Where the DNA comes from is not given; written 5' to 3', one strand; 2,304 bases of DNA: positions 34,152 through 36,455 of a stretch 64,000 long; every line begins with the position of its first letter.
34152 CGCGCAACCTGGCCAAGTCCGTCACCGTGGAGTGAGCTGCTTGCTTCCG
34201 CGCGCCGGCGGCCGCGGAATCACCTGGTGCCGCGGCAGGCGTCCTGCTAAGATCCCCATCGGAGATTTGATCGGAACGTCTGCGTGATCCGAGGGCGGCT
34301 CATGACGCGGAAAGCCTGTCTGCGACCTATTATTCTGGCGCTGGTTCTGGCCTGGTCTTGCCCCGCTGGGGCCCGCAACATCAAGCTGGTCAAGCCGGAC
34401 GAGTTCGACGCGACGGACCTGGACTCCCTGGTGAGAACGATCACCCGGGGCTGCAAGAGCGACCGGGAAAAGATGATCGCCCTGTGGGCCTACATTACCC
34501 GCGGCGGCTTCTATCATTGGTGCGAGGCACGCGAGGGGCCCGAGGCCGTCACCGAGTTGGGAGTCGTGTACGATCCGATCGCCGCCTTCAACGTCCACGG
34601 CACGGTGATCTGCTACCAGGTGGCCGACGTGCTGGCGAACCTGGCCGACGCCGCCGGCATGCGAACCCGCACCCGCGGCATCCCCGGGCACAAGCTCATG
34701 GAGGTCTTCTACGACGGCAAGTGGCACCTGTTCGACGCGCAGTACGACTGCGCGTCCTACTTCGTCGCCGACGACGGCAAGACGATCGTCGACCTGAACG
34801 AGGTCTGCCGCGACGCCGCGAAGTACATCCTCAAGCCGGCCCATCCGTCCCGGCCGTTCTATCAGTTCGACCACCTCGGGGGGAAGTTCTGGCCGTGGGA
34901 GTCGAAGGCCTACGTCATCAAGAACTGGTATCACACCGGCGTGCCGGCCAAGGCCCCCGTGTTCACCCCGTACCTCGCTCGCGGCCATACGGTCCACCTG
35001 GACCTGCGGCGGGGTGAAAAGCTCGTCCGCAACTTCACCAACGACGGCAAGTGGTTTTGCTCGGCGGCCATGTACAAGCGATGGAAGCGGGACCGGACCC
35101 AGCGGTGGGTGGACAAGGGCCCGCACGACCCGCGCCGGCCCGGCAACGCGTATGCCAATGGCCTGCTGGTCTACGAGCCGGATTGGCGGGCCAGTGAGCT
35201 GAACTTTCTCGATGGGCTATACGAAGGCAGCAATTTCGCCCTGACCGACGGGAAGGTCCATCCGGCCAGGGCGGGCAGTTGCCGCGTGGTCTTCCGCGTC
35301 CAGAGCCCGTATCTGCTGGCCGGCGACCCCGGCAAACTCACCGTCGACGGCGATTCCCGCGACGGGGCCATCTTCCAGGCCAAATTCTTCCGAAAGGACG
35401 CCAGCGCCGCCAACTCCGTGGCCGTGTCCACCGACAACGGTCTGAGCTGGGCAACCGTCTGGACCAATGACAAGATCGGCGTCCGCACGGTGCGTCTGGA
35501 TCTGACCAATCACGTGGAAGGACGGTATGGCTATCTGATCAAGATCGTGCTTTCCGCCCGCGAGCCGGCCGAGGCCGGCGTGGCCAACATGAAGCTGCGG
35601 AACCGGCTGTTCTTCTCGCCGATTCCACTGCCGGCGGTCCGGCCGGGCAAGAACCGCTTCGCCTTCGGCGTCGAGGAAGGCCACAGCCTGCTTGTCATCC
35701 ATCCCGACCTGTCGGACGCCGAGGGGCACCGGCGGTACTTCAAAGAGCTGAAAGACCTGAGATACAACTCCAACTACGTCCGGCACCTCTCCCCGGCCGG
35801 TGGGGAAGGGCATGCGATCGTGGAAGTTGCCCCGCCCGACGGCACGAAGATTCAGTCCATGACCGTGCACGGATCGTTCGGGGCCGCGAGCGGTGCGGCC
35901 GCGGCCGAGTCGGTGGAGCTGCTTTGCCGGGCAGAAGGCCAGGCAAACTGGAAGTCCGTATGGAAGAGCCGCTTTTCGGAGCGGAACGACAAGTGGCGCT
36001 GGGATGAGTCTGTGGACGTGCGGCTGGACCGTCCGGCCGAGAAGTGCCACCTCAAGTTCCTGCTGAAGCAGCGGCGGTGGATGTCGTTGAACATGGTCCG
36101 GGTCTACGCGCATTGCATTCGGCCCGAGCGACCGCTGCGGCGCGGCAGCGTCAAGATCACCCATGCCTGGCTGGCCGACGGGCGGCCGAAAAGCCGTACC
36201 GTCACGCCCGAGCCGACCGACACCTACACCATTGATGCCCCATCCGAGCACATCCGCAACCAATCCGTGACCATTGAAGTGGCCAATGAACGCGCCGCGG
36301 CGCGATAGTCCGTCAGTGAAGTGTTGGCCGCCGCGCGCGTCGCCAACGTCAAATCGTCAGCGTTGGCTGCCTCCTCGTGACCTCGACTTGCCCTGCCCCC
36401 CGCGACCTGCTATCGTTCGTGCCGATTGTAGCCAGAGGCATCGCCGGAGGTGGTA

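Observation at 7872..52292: Three full-length paralogs of an unnamed ~643-668 aa transglutaminase-core + Asp-box protein within 45 kb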

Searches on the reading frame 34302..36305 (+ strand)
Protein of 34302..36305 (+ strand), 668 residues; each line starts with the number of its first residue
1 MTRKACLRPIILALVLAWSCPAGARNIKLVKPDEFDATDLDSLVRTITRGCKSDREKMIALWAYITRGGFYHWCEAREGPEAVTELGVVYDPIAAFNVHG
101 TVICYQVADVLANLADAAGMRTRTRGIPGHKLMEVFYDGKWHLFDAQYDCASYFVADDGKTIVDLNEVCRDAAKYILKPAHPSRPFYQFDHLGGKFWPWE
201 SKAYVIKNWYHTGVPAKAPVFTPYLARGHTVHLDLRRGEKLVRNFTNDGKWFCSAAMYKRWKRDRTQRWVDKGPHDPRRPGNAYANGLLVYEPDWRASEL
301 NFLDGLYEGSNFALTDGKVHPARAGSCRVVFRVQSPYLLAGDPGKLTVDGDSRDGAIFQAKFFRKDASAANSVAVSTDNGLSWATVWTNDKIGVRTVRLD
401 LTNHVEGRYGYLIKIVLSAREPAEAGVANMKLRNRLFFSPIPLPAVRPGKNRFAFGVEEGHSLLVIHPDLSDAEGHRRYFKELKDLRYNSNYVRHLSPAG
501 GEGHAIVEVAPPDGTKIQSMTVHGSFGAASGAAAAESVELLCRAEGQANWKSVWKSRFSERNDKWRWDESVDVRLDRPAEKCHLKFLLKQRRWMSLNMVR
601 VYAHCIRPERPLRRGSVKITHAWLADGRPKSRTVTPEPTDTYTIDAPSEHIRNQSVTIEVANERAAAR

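Call 6: search_protein_families(library=pfam, proteins=[window:34302-36305:+], max_evalue=1)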
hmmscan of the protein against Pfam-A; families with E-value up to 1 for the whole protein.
window:34302-36305:+ (668 aa): 1 family
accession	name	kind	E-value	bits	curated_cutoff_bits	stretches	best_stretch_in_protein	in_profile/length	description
PF01841.26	Transglut_core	-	0.094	13.4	23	1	42-145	2-107/108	Transglutaminase-like superfamily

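Call 7: search_protein_families(library=ncbifam, proteins=[window:34302-36305:+], max_evalue=1)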
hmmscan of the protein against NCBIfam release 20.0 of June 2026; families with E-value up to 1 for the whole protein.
window:34302-36305:+ (668 aa): 0 families

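Call 9: find_homologous_proteins(query=window:34302-36305:+)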
Query window:34302-36305:+ (668 aa): 60 proteins with E <= 0.001 among 8000 candidates.
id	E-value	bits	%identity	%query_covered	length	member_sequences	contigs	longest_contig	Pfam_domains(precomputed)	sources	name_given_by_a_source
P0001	0.0e+0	1585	100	100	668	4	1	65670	-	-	-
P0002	0.0e+0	1130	72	99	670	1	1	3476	-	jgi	-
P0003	0.0e+0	1112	71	98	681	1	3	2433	-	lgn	-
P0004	7.6e-297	1005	61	99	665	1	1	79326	-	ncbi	-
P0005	1.1e-295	1001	63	99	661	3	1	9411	-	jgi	-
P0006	6.3e-293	992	63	96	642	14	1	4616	-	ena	-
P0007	5.6e-292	988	63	96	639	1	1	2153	-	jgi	jgi:hypothetical protein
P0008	6.8e-290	982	62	96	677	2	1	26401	-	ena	-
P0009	3.6e-284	963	60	97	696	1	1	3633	-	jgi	jgi:hypothetical protein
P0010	2.9e-281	953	62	96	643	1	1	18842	-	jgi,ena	-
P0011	1.6e-278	944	62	96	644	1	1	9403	-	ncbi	-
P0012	1.4e-276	937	59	98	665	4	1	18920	-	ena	-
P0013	1.7e-274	931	61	96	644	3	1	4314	-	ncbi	ncbi:MAG: hypothetical protein R6V58_00440 [Planctomycetota bacterium]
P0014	1.9e-273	927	60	96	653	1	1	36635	-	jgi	jgi:hypothetical protein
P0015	1.9e-272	924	60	96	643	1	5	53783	-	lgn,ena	-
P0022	2.8e-257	874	58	96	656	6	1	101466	-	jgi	-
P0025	8.2e-237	806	53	99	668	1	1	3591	PF01841.26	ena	-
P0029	2.2e-212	725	51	96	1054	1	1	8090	PF13088.13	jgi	-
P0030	2.6e-211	722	49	96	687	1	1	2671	PF01841.26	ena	-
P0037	4.2e-191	655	46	98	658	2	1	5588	PF01841.26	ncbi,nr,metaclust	ncbi:MAG: hypothetical protein AMJ81_12590 [Phycisphaerae bacterium SM23_33]|nr:MAG: hypothetical pr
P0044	4.1e-186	639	44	98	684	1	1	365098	PF01841.26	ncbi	-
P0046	9.4e-185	634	43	98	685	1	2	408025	-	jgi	jgi:hypothetical protein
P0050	7.1e-149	515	57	55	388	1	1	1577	PF01841.26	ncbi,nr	ncbi:MAG: hypothetical protein U9N45_08410, partial [Gemmatimonadota bacterium]|nr:hypothetical prot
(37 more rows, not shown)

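Call 14: search_solved_structures(query=A2, max_evalue=10, show_alignments=2)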
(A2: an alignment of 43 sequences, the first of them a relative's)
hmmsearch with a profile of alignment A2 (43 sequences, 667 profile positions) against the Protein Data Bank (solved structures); distinct sequences matched with E-value up to 10: 1.
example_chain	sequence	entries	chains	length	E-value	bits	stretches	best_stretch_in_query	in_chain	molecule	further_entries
7lbu_A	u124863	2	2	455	6.4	7.9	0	369-384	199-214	Exo-alpha-sialidase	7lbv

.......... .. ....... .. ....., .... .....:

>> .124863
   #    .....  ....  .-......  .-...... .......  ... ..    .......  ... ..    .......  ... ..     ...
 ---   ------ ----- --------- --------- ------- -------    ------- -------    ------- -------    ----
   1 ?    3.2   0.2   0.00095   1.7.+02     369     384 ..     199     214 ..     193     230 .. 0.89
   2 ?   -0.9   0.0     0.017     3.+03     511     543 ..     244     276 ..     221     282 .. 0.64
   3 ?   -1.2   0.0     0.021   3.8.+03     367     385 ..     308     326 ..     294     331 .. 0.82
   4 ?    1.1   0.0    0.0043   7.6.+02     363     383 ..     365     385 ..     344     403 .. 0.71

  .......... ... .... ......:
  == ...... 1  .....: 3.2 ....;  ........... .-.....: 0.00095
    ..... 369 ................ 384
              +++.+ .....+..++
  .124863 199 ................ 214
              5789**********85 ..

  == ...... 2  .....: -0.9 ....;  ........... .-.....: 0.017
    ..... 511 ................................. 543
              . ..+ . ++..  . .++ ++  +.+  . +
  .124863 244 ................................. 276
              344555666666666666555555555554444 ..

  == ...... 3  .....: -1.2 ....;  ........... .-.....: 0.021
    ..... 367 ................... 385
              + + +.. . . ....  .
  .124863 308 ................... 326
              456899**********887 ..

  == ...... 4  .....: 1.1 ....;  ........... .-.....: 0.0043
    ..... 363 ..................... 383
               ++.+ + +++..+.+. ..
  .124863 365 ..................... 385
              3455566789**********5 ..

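Call 20: find_encoding_contigs(protein=P0046, flank=8000, max_places=2)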
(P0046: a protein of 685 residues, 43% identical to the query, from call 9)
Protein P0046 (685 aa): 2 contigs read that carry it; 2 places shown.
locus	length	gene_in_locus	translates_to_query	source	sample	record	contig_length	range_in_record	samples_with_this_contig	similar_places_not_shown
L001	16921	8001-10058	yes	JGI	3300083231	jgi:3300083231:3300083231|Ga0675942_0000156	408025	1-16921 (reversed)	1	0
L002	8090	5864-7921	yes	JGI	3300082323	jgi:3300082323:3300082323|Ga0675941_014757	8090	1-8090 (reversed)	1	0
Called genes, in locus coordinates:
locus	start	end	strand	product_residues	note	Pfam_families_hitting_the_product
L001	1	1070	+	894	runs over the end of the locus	PF01326:PPDK_N, PF00391:PEP-utilizers, PF02896:PEP-utilizers_C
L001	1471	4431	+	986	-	PF00404:Dockerin_1 (weak), PF13229:Beta_helix (faint)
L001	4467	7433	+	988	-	PF00404:Dockerin_1 (weak), PF17936:Big_6 (faint)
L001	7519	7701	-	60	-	-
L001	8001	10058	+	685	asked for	-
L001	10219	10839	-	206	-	PF13489:Methyltransf_23, PF01209:Ubie_methyltran, PF01728:FtsJ (weak), PF13847:Methyltransf_31, PF08241:Methyltransf_11, PF08242:Methyltransf_12, PF13649:Methyltransf_25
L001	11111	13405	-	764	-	-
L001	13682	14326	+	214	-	-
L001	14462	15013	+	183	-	PF02525:Flavodoxin_2, PF03358:FMN_red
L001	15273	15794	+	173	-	-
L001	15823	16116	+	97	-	PF09413:DUF2007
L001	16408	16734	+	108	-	-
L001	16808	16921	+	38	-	?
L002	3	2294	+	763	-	?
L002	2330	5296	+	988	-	PF00404:Dockerin_1 (weak), PF17936:Big_6 (faint)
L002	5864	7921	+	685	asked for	-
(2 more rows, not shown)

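Call 21: find_encoding_contigs(protein=P0044, flank=8000, max_places=2)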
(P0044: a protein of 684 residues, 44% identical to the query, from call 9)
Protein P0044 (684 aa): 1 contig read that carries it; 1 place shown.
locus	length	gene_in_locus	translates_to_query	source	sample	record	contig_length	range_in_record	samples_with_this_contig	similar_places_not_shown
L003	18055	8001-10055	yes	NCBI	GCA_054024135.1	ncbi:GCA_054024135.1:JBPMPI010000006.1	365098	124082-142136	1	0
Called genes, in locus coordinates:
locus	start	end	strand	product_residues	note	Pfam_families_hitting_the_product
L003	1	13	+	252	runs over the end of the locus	PF02517:Rce1-like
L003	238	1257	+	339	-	PF01008:IF-2B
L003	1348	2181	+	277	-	-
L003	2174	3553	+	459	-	PF00884:Sulfatase, PF01663:Phosphodiest (weak), PF02995:DUF229 (faint), PF16347:SGSH_C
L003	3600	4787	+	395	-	-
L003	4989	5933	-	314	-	PF01904:DUF72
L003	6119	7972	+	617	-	PF00884:Sulfatase, PF16347:SGSH_C, PF02985:HEAT (faint), PF13646:HEAT_2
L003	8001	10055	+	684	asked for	PF01841:Transglut_core (weak)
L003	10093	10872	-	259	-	PF00459:Inositol_P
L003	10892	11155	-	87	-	-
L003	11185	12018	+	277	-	-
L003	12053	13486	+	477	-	PF00089:Trypsin, PF13365:Trypsin_2, PF00595:PDZ (weak), PF13180:PDZ_2, PF17820:PDZ_6 (weak), PF14685:PDZ_Tricorn (faint), PF00595:PDZ (weak), PF13180:PDZ_2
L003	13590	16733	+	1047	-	PF01436:NHL (weak), PF08450:SGL (faint), PF25021:TEN_NHL (faint)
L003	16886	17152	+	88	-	PF01197:Ribosomal_L31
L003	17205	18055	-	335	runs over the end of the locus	PF00586:AIRS, PF02769:AIRS_C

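Call 23: find_encoding_contigs(protein=P0029, flank=8000, max_places=2)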
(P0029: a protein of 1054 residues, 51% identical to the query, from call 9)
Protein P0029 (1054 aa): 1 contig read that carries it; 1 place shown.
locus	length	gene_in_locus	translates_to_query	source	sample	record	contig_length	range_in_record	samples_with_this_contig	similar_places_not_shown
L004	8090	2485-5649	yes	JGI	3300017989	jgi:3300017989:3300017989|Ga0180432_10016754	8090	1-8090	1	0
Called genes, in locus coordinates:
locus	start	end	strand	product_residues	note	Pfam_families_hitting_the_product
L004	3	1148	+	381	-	?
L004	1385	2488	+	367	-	PF00404:Dockerin_1 (weak)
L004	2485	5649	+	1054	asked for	PF13088:BNR_2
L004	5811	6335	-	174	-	-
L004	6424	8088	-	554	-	PF00404:Dockerin_1 (weak)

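Call 24: find_encoding_contigs(protein=P0022, flank=10000, max_places=2)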
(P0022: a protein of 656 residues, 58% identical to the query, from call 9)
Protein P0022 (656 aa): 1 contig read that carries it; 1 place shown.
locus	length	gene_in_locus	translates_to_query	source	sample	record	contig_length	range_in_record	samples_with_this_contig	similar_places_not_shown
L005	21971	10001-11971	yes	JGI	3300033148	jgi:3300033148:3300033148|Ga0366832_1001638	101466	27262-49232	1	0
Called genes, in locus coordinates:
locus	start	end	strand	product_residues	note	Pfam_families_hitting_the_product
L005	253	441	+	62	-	-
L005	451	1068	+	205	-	-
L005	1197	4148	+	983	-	PF03193:RsgA_GTPase (faint), PF00005:ABC_tran (faint), PF02463:SMC_N (faint), PF13191:AAA_16 (faint), PF13401:AAA_22 (faint), PF13555:AAA_29 (faint), PF17760:UvrA_inter, PF17755:UvrA_DNA-bind, +1 more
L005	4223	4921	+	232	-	PF20108:DUF6498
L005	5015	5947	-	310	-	PF00248:Aldo_ket_red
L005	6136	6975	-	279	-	-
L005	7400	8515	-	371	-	PF00155:Aminotran_1_2, PF01212:Beta_elim_lyase (weak), PF01041:DegT_DnrJ_EryC1, PF01053:Cys_Met_Meta_PP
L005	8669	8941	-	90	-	-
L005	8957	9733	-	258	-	-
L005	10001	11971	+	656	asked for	-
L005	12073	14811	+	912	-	PF07940:Hepar_II_III_C (weak)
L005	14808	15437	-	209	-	-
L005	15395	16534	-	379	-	PF00515:TPR_1 (faint), PF07719:TPR_2 (faint), PF13414:TPR_11 (faint), PF13428:TPR_14 (faint), PF14559:TPR_19 (faint)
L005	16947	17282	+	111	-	PF00076:RRM_1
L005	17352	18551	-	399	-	PF13570:Beta-prop_ACSF4 (faint), PF13360:PQQ_2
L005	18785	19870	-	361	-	PF01408:GFO_IDH_MocA, PF22725:GFO_IDH_MocA_C3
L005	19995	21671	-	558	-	PF13541:ChlI, PF00493:MCM (faint), PF01078:Mg_chelatase, PF00158:Sigma54_activat (faint), PF07728:AAA_5, PF13335:Mg_chelatase_C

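Call 26: search_protein_families(library=pfam, alignment_id=A2, max_evalue=0.1)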
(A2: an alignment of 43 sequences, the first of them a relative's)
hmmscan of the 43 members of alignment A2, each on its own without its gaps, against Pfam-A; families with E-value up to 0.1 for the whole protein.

A. member 1, P0001 (668 aa): 1 family
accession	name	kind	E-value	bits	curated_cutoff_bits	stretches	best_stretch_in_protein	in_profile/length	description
PF01841.26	Transglut_core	-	0.094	13.4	23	0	42-145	2-107/108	Transglutaminase-like superfamily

B. families by the number of members that match (of 43 scanned): 6 families
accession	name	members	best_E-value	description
PF01841.26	Transglut_core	35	6.9e-06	Transglutaminase-like superfamily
PF02012.26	BNR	10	0.0053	BNR/Asp-box repeat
PF11178.13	DUF2963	3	0.015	Protein of unknown function (DUF2963)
PF13646.12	HEAT_2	1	0.00028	HEAT repeats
PF19930.4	DUF6393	1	0.05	Family of unknown function (DUF6393)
PF09305.16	TACI-CRD2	1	0.094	TACI, cysteine-rich domain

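Call 28: predict_structure(alignment_id=A2)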
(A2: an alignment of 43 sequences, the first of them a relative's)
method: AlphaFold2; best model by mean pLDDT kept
length: 668 residues; sequences in the alignment: 43
mean_pLDDT: 92.8   pTM: 0.92
mean pLDDT of the five models: 92.8, 91.9, 91.8, 91.8, 91.5
residues with pLDDT >= 90: 566; 70-90: 72; 50-70: 20; < 50: 10
segments of 3 or more residues with pLDDT < 50: 1-3, 16-21
pLDDT, mean of each block of 10 residues (from residue 1): 51 48 80 95 98 98 93 86 95 96 92 98 94 97 95 96 97 97 96 92 96 94 96 95 96 93 86 90 95 95 93 96 97 96 95 98 97 97 97 97 96 98 97 97 96 94 95 95 98 96 97 93 92 79 94 89 92 96 97 95 90 92 98 91 96 98 76
secondary structure, 60 per line:
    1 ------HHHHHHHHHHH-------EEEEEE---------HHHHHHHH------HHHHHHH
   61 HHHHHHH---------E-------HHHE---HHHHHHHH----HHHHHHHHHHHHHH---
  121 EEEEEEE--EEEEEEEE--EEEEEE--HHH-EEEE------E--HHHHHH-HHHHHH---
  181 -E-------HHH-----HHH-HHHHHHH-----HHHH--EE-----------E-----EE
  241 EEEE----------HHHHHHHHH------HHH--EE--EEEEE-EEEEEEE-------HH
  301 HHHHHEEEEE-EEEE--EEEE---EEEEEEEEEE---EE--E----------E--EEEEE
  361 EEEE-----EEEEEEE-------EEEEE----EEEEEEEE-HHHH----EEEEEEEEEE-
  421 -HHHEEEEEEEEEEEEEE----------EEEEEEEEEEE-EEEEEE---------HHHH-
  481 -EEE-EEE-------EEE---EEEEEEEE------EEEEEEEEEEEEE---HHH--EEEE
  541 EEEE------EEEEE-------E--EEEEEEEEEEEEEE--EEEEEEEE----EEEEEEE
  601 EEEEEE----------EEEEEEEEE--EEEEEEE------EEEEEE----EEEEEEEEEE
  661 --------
elements in order: H7-17 E25-30 H40-47 H54-67 H92-99 H104-117 E121-127 E130-137 E140-145 E152-155 H165-170 H172-177 H202-208 H214-217 E239-244 H255-263 E279-283 E285-291 H299-305 E306-310 E312-315 E318-321 E325-334 E356-364 E370-376 E384-388 E393-400 H402-405 E410-419 E425-438 E449-459 E461-466 H476-479 E482-484 E486-488 E496-498 E502-509 E516-528 E537-544 E551-555 E566-579 E582-589 E594-606 E617-625 E628-634 E641-646 E651-660

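Call 30: fold_search(model_id=the predicted structure, library=pdb)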
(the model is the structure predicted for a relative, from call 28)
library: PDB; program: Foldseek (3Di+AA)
matches with E <= 10: 1703; with E <= 0.001: 140
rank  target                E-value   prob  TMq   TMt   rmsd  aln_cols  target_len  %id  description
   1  6a48                  8.5e-09  1.00  0.15  0.15  22.8       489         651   11  Crystal structure of reelin N-terminal region (released 2019-06-19)
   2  5x7o_A                4.4e-08  1.00  0.14  0.09  19.4       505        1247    9  Crystal structure of Paenibacillus sp. 598K alpha-1,6-glucosyltransferase (released 2017-07-26)
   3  3a7q_A                7.9e-08  1.00  0.16  0.16  24.1       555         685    8  Structural basis for specific recognition of reelin by its receptors (released 2010-03-23)
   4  9vql_B                1.3e-07  1.00  0.13  0.11  21.1       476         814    6  Cryo-EM structure of the dimeric Elapor1 mutant (released 2025-07-23)
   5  5b4x_A                1.4e-07  1.00  0.16  0.15  24.6       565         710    9  Crystal structure of the ApoER2 ectodomain in complex with the Reelin R56 fragment (released 2017-04-26)
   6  8h3u_A                1.4e-07  1.00  0.12  0.14  23.8       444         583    8  Inhibitor-bound EP, polyA model (released 2022-11-23)
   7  5b4x_C                1.6e-07  1.00  0.15  0.15  24.8       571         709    7  Crystal structure of the ApoER2 ectodomain in complex with the Reelin R56 fragment (released 2017-04-26)
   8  9vql_A                1.1e-06  1.00  0.13  0.11  21.2       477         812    7  Cryo-EM structure of the dimeric Elapor1 mutant (released 2025-07-23)
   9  1yi9                  2.3e-06  0.99  0.11  0.20  18.4       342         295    8  Crystal Structure Analysis of the oxidized form of the M314I mutant of Peptidylglycine alpha-Hydroxylating Monooxygenase (released 2005-11-15)
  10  7kwb_B                2.3e-06  0.97  0.12  0.17  17.4       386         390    9  Surface glycan-binding protein B from Bacteroides thetaiotaomicron (released 2021-02-17)
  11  1yip                  3.6e-06  0.99  0.12  0.21  17.5       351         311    8  Oxidized Peptidylglycine Alpha-Hydroxylating Monooxygenase (PHM) in a New Crystal Form (released 2005-11-15)
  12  4qaw_A                3.8e-06  1.00  0.15  0.18  15.0       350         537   12  Structure of modular Xyn30D from Paenibacillus barcinonensis (released 2014-10-08)
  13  6ay0                  4.1e-06  0.98  0.11  0.19  18.1       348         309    9  Crystal structure of H108A peptidylglycine alpha-hydroxylating monooxygenase (PHM) soaked with peptide (released 2018-07-18)
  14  9vqm_C                5.0e-06  1.00  0.14  0.12  22.6       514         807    8  Cryo-EM structure of Elapor1WT in tetrameric form (released 2025-07-23)
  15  9vqm_D                5.9e-06  1.00  0.15  0.13  24.0       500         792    7  Cryo-EM structure of Elapor1WT in tetrameric form (released 2025-07-23)
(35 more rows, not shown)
